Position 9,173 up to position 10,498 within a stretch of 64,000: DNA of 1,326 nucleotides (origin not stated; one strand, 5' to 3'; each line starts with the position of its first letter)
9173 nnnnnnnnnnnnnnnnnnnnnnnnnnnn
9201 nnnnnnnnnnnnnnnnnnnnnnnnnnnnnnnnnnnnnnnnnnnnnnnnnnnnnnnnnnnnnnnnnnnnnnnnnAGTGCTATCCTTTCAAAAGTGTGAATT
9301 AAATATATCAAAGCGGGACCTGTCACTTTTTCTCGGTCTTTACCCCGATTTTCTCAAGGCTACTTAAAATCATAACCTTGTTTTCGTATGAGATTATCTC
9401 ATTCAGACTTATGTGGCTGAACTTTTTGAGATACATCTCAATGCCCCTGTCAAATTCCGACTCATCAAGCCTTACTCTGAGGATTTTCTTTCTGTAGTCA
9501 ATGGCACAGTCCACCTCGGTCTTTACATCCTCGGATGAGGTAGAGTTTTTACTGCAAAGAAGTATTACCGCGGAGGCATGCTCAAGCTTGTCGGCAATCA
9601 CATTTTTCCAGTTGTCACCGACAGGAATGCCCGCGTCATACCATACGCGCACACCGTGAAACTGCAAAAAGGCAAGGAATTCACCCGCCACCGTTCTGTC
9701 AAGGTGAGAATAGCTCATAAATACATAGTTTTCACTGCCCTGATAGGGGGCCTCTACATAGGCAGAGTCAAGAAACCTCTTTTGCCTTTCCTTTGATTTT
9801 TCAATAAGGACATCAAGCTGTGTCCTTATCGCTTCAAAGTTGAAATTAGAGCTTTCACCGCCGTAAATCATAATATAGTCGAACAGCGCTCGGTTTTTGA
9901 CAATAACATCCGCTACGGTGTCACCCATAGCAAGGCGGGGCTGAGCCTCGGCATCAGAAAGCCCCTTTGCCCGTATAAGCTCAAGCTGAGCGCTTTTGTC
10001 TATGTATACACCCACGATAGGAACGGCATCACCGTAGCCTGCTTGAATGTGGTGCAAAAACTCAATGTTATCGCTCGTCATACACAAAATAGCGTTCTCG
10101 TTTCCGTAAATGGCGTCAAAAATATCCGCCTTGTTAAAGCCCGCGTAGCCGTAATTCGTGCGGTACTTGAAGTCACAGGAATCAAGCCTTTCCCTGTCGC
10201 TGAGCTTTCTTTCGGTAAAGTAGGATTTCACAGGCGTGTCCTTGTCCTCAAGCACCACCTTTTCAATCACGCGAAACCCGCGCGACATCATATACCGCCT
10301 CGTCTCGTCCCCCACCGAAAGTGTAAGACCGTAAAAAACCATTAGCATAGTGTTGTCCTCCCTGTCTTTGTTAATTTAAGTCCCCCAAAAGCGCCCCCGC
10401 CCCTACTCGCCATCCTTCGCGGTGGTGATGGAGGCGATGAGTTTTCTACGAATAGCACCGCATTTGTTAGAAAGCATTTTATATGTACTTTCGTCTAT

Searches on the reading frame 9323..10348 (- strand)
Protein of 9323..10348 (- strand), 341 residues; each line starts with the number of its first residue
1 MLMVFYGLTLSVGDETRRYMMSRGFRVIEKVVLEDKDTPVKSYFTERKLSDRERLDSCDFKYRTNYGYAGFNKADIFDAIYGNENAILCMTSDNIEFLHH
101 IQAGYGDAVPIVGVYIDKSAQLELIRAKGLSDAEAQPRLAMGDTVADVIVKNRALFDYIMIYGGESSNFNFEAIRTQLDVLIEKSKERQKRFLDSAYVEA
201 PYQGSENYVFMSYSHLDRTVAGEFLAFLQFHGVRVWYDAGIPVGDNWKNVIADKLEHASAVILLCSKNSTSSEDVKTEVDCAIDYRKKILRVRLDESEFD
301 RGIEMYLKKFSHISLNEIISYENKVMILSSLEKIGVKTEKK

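Call 3: search_protein_families(library=pfam, proteins=[window:9323-10348:-], max_evalue=0.1)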
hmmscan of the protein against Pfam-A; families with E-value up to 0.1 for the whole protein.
window:9323-10348:- (341 aa): 2 families
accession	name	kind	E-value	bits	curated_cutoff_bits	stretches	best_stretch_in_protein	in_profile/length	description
PF13676.11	TIR_2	-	2.8e-18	67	28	1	209-316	1-109/122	TIR domain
PF08937.16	ThsB_TIR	-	5e-08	33.7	21.2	1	246-297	47-98/100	Thoeris protein ThsB, TIR-like domain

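Call 4: search_protein_families(library=padloc, proteins=[window:9323-10348:-], max_evalue=0.1)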
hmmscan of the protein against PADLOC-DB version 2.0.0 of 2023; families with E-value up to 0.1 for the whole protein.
window:9323-10348:- (341 aa): 13 families
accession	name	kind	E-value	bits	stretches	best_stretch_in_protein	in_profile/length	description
PDLC02012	SAVED5--SAVED_TIR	-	1.7e-09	35.3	1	208-284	15-93/404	-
PDLC00436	ThsB1|ThsB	-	9.9e-09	32.9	1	201-328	30-166/183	TIR-like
PDLC02421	Aga_TIR-PNTD1-PNTD2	-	5.1e-06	23.9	1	228-290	26-90/430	Class I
PDLC02403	Aga_TIR-PNTD1-PNTD2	-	8.8e-06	23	1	228-293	25-98/443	Class I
PDLC05062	PDC-S66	-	1.6e-05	22.5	1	187-280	130-224/282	-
PDLC00426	ThsB1|ThsB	-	0.0001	19.7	1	243-308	282-337/352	TIR-like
PDLC00420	ThsB1|ThsB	-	0.00012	19.4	1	209-273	4-72/319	TIR-like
PDLC00433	ThsB1|ThsB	-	0.00025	19.1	1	248-296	50-98/164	TIR-like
PDLC00419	ThsB1|ThsB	-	0.0012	16.6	1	203-282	24-108/165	TIR-like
PDLC02400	Aga_TIR-PNTD1-PNTD2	-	0.002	14.5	1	229-293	210-276/639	Class I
PDLC02416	Aga_REase-TIR-PNTD1-PNTD2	-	0.0047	13.6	1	210-293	159-245/572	Class I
PDLC00431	ThsB1|ThsB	-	0.012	14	1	247-296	52-101/162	TIR-like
PDLC00418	ThsB1|ThsB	-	0.034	12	0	249-293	55-99/155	TIR-like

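Call 6: find_homologous_proteins(query=window:9323-10348:-)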
Query window:9323-10348:- (341 aa): 28 proteins with E <= 0.001 among 2474 candidates.
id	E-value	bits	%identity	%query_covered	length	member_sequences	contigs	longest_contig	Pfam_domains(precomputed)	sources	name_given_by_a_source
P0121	2.9e-222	754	99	100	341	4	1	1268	PF13676.12,PF08937.17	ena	-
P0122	3.0e-198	676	87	100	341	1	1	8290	PF13676.12,PF08937.17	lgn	-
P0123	6.2e-187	638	83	99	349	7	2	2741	PF13676.12,PF08937.17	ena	-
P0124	2.7e-179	613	80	99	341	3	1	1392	PF13676.12,PF08937.17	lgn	-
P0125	1.1e-149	516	69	99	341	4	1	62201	PF13676.12,PF08937.17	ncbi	-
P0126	4.3e-148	511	68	99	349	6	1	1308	PF13676.12,PF08937.17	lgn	-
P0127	1.2e-144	499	66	99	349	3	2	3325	PF13676.12,PF08937.17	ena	-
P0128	2.1e-144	499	66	98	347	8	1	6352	PF13676.12,PF08937.17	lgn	-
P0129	1.2e-143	496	66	99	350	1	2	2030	PF01582.26,PF13676.12,PF08937.17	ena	-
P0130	1.9e-143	496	67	99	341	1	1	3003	PF13676.12,PF08937.17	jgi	-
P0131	1.0e-141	490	64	99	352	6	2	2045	PF13676.12,PF08937.17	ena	-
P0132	7.5e-138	477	62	99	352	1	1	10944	PF13676.12,PF08937.17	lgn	-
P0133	5.5e-134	464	61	99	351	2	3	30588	PF13676.12,PF08937.17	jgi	-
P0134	7.6e-132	457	61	98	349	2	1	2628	PF13676.12,PF08937.17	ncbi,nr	ncbi:MAG: toll/interleukin-1 receptor domain-containing protein [Clostridia bacterium]|nr:toll/inter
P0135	2.3e-129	449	59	99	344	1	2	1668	PF13676.12,PF08937.17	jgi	jgi:hypothetical protein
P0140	8.6e-121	421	56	99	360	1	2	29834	PF13676.12,PF08937.17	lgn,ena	-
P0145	6.8e-114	398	56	97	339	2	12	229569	PF13676.12,PF08937.17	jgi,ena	-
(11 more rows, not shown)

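Call 7: find_encoding_contigs(protein=P0125, flank=10000, max_places=3)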
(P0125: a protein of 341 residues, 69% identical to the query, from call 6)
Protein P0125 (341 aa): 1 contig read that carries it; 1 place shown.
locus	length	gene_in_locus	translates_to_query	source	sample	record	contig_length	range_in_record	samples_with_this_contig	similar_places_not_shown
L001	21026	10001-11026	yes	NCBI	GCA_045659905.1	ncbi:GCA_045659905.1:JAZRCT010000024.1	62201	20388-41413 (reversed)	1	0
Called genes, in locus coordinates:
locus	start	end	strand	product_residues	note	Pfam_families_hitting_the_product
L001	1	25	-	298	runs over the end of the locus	PF07833:Cu_amine_oxidN1, PF07486:Hydrolase_2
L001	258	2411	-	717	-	PF00933:Glyco_hydro_3, PF01915:Glyco_hydro_3_C, PF14310:Fn3-like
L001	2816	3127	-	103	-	-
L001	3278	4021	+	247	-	PF13306:LRR_5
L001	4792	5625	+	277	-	PF12833:HTH_18, PF00165:HTH_AraC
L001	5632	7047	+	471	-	PF01938:TRAM (weak), PF05958:tRNA_U5-meth_tr, PF03602:Cons_hypoth95 (weak), PF05175:MTS, PF09445:Methyltransf_15, PF13649:Methyltransf_25 (weak), PF13847:Methyltransf_31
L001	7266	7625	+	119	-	PF05635:23S_rRNA_IVP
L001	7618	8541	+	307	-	-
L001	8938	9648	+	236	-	PF01522:Polysacc_deac_1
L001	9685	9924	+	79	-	-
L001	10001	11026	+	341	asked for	PF08937:ThsB_TIR (weak), PF13676:TIR_2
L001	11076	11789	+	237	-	PF07722:Peptidase_C26, PF00117:GATase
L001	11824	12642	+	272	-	PF02811:PHP (faint)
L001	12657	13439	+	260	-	PF01636:APH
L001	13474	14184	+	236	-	PF02811:PHP (weak)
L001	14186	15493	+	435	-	PF01663:Phosphodiest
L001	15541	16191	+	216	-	-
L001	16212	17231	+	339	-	PF03009:GDPD, PF13653:GDPD_2 (weak)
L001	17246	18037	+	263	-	PF09414:RNA_ligase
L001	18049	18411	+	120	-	-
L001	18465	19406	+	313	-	PF00892:EamA, PF03151:TPT, PF00892:EamA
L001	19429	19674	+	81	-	PF07866:DUF1653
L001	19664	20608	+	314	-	PF04018:VCA0040-like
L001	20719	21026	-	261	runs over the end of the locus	-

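Call 8: find_encoding_contigs(protein=P0145, flank=10000, max_places=4)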
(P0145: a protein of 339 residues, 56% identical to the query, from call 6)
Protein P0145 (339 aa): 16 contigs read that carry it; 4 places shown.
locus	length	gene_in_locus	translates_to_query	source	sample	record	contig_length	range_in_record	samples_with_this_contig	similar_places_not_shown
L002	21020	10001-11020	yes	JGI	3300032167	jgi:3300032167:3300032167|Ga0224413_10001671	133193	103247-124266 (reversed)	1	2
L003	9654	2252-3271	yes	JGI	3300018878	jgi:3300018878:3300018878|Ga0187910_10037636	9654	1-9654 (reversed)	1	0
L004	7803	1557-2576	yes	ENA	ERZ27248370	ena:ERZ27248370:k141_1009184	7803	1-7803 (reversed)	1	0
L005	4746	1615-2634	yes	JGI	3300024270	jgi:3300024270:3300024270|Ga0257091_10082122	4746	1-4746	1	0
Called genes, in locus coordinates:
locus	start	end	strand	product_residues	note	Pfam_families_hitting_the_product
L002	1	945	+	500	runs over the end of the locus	PF00478:IMPDH, PF03060:NMO (faint), PF01070:FMN_dh (weak), PF00571:CBS (faint)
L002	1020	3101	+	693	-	PF12437:GSIII_N, PF00120:Gln-synt_C, PF18318:Gln-synt_C-ter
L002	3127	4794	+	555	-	PF01268:FTHFS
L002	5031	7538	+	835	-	PF02368:Big_2, PF26182:Ig_NUP210_5th (faint), PF26918:Ig_Eae (faint), PF02368:Big_2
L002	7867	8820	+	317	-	-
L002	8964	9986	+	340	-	PF05343:Peptidase_M42, PF01546:Peptidase_M20 (weak)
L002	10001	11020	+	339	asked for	PF08937:ThsB_TIR (weak), PF13676:TIR_2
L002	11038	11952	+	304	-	PF02463:SMC_N (weak), PF13175:AAA_15 (faint), PF00005:ABC_tran, PF13304:AAA_21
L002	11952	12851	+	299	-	PF01061:ABC2_membrane, PF12698:ABC2_membrane_3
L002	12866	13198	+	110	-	PF03819:MazG (weak)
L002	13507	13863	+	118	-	-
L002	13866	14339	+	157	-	-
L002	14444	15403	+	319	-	-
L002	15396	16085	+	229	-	PF00072:Response_reg, PF00486:Trans_reg_C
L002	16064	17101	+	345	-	PF00512:HisKA, PF02518:HATPase_c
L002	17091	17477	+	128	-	-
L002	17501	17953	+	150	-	-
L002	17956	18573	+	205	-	PF02525:Flavodoxin_2 (weak), PF03358:FMN_red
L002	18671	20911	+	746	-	-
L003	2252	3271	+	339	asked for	PF08937:ThsB_TIR (weak), PF13676:TIR_2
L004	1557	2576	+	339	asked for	PF08937:ThsB_TIR (weak), PF13676:TIR_2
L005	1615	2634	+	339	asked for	PF08937:ThsB_TIR (weak), PF13676:TIR_2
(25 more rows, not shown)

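Call 14: search_protein_families(library=ncbifam, proteins=[window:9323-10348:-], max_evalue=0.1)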
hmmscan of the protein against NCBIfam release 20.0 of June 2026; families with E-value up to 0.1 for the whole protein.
window:9323-10348:- (341 aa): 1 family
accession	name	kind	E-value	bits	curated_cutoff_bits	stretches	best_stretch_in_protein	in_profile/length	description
NF058526.1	Thoeris_type3_ThcB4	equivalog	0.001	18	220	1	208-339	129-260/375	Thoeris type III anti-phage system protein ThcB4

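Call 15: find_encoding_contigs(protein=P0122, flank=10000, max_places=2)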
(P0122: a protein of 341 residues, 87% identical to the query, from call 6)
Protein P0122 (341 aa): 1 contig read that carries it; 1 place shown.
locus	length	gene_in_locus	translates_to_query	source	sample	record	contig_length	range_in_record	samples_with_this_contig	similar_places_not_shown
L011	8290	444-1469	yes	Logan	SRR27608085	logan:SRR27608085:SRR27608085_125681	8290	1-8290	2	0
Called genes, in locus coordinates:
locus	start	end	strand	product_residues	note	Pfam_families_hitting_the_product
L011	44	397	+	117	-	PF05635:23S_rRNA_IVP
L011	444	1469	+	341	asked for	PF08937:ThsB_TIR (weak), PF13676:TIR_2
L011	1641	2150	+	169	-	PF14622:Ribonucleas_3_3, PF00636:Ribonuclease_3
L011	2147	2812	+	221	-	PF01222:ERG4_ERG24 (weak), PF04140:ICMT, PF04191:PEMT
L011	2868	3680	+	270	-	PF04951:Peptidase_M55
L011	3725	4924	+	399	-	PF03315:SDH_beta, PF03313:SDH_alpha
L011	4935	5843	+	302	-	PF04616:Glyco_hydro_43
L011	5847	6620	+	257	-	PF01636:APH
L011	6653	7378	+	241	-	PF02811:PHP (weak)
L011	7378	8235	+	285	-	PF01936:NYN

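Call 25: find_related_loci(query=A2, collection=metagenome_contigs, flank=10000)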
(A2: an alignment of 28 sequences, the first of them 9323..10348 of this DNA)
Query A2 (341 aa) in metagenome_contigs; peptide patterns used: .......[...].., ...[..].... (x = any residue, [..] = any of these).
67 stretches matched a pattern; 1 encode a relative of the query (tblastn E <= 1e-3); 1 distinct loci.
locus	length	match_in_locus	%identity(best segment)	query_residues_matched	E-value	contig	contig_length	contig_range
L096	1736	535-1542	50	1-336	6e-126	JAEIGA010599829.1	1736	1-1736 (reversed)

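Call 34: search_protein_families(library=phrogs, proteins=[window:9323-10348:-], max_evalue=0.01)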
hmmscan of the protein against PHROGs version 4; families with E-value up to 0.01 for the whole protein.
window:9323-10348:- (341 aa): 1 family
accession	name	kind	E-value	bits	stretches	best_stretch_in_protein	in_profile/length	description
phrog_6988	-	unknown function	5e-06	27.5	1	248-308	56-115/135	-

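Call 35: predict_structure(alignment_id=A2)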
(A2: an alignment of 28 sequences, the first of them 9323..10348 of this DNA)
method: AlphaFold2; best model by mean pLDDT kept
length: 341 residues; sequences in the alignment: 28
mean_pLDDT: 83.7   pTM: 0.59
mean pLDDT of the five models: 83.7, 83.3, 82.5, 80.3, 78.8
residues with pLDDT >= 90: 139; 70-90: 154; 50-70: 43; < 50: 5
segments of 3 or more residues with pLDDT < 50: none
pLDDT, mean of each block of 10 residues (from residue 1): 93 94 95 88 83 88 91 79 88 85 77 95 92 92 95 94 92 93 88 59 79 83 71 77 66 87 90 88 87 85 77 56 70 75 35
secondary structure, 60 per line:
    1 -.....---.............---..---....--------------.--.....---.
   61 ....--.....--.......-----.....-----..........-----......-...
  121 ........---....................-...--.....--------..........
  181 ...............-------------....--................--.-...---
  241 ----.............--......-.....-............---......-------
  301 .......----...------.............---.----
elements in order: E2-6 H10-22 E31-34 H52-56 E60-64 E67-71 H74-80 E86-90 H96-105 E111-116 H118-128 H132-151 E158-162 H171-195 E209-212 H215-230 E235-237 H245-257 E260-265 H267-271 H273-284 E288-293 H301-307 E312-314 H321-333

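Call 39: fold_search(model_id=the predicted structure, library=pdb)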
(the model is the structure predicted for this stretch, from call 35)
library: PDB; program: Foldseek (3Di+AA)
matches with E <= 10: 1590; with E <= 0.001: 82
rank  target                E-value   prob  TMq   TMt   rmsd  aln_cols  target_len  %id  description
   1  9jaf_A                6.0e-07  1.00  0.41  0.66   4.7       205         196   13  GMPK in complex with GMP and sulfate (released 2025-09-03)
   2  8oz6_A                1.7e-06  1.00  0.33  0.27   3.7       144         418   21  cryoEM structure of SPARTA complex ligand-free (released 2023-08-16)
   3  9jai_A                4.5e-06  1.00  0.40  0.66   4.7       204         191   15  GMPK in complex with GMP and ADP (released 2025-09-03)
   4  1lvg                  5.1e-06  1.00  0.39  0.64   5.1       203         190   13  Crystal structure of mouse guanylate kinase in complex with GMP and ADP (released 2002-12-11)
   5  8spo_I                5.5e-06  1.00  0.33  0.31   3.9       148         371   22  Tetramerized activation of MapSPARTA bound with NAD+ (released 2023-08-23)
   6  1gky                  6.2e-06  1.00  0.39  0.66   4.8       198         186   10  REFINED STRUCTURE OF THE COMPLEX BETWEEN GUANYLATE KINASE AND ITS SUBSTRATE GMP AT 2.0 ANGSTROMS RESOLUTION (released 1994-01-31)
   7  8i87_C                7.0e-06  1.00  0.33  0.28   3.5       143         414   23  Cryo-EM structure of TIR-APAZ/Ago-gRNA-DNA complex (released 2023-07-19)
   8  9lo3                  7.9e-06  1.00  0.40  0.65   4.7       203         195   15  Transition state analogue(GMPK in complex with GMP, ADP, Mg2+ and AlF4- at 277 K) (released 2025-09-10)
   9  4f4j_A                8.4e-06  1.00  0.34  0.56   7.5       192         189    9  Conversion of the enzyme guanylate kinase into a mitotic spindle orienting protein by a single mutation that inhibits  (released 2012-06-13)
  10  9jaf_B                8.9e-06  1.00  0.42  0.71   4.3       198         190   14  GMPK in complex with GMP and sulfate (released 2025-09-03)
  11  8i87_A                1.1e-05  1.00  0.34  0.28   3.5       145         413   23  Cryo-EM structure of TIR-APAZ/Ago-gRNA-DNA complex (released 2023-07-19)
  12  7djt_A                1.1e-05  1.00  0.32  0.18  10.5       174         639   16  Human SARM1 inhibitory state bounded with inhibitor dHNN (released 2021-05-19)
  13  9jac                  1.5e-05  1.00  0.41  0.67   4.4       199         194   14  GMPK in complex with GMP (released 2025-09-03)
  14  8i87_G                1.5e-05  1.00  0.33  0.28   3.8       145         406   23  Cryo-EM structure of TIR-APAZ/Ago-gRNA-DNA complex (released 2023-07-19)
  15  8fex_A                1.6e-05  1.00  0.33  0.27   3.6       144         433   24  Inactivate state of Maribacter polysiphoniae Argonuate (short pAgo system) (released 2023-08-23)
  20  2anb                  2.0e-05  1.00  0.43  0.67   4.0       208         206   12  Crystal Structure Of Oligomeric E.coli Guanylate Kinase In Complex With GMP (released 2005-08-30)
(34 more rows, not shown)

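Call 41: find_encoding_contigs(protein=P0133, flank=8000, max_places=2)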
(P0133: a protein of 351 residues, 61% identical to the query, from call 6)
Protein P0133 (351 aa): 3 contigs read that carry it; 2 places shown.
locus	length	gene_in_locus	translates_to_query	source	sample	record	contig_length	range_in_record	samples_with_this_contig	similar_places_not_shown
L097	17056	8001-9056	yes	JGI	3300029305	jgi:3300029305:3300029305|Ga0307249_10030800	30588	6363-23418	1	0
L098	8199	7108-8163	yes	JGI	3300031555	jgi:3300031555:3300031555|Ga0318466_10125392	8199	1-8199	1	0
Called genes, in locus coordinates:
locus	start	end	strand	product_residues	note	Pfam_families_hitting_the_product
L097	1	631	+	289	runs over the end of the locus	PF18937:DUF5685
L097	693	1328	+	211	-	PF00226:DnaJ (weak)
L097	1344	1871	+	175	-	-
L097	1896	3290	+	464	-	PF05958:tRNA_U5-meth_tr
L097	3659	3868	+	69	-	PF13443:HTH_26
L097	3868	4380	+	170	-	PF20385:DUF6680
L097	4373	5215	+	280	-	PF09521:RE_NgoPII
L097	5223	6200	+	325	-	PF00145:DNA_methylase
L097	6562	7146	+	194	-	-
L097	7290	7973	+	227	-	-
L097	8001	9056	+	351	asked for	PF08937:ThsB_TIR, PF13676:TIR_2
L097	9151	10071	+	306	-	PF00480:ROK, PF02685:Glucokinase (weak)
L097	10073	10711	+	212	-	PF13580:SIS_2, PF01380:SIS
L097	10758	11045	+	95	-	PF20274:cREC_REC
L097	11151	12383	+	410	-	PF22244:GCE_fung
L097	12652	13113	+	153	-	-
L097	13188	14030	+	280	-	PF02811:PHP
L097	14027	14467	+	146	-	-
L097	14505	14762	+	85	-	PF00403:HMA (weak)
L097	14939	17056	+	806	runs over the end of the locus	-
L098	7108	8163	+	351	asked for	PF08937:ThsB_TIR, PF13676:TIR_2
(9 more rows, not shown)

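Call 42: find_encoding_contigs(protein=P0140, flank=8000, max_places=2)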
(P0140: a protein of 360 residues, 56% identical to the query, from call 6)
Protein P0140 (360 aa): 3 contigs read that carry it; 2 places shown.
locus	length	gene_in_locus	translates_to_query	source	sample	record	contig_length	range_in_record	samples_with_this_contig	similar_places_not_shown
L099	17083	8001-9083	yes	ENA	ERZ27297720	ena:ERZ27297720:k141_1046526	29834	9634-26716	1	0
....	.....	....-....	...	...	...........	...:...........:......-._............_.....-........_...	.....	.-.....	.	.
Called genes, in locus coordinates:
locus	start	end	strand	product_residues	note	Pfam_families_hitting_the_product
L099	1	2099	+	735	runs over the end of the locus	PF08531:Bac_rhamnosid_N, PF05592:Bac_rhamnosid, PF17389:Bac_rhamnosid6H, PF17390:Bac_rhamnosid_C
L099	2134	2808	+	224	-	PF00657:Lipase_GDSL, PF13472:Lipase_GDSL_2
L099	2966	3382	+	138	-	-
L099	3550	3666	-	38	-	-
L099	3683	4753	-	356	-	PF01208:URO-D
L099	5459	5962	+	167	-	PF12822:ECF_trnsprt, PF07694:5TM-5TMR_LYT (weak)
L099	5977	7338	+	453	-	PF01938:TRAM, PF05958:tRNA_U5-meth_tr, PF02475:TRM5-TYW2_MTfase (faint), PF03602:Cons_hypoth95, PF05175:MTS, PF09445:Methyltransf_15 (weak), PF13649:Methyltransf_25, PF13847:Methyltransf_31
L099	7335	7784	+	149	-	-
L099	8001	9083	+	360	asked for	PF08937:ThsB_TIR, PF13676:TIR_2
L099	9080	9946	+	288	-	PF01261:AP_endonuc_2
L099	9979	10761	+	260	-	-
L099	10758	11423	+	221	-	PF04140:ICMT, PF04191:PEMT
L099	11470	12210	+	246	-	PF12746:GNAT_acetyltran, PF00583:Acetyltransf_1 (weak)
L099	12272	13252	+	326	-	PF00710:Asparaginase, PF17763:Asparaginase_C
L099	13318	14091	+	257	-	PF00106:adh_short, PF13561:adh_short_C2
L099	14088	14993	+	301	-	PF04055:Radical_SAM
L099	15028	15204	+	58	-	-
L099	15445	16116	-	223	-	PF14378:PAP2_3 (weak), PF01569:PAP2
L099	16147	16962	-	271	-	-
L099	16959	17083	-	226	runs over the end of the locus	PF18917:LiaI-LiaF-like_TM1 (faint), PF22570:LiaF-TM, PF09922:LiaF-like_C (weak)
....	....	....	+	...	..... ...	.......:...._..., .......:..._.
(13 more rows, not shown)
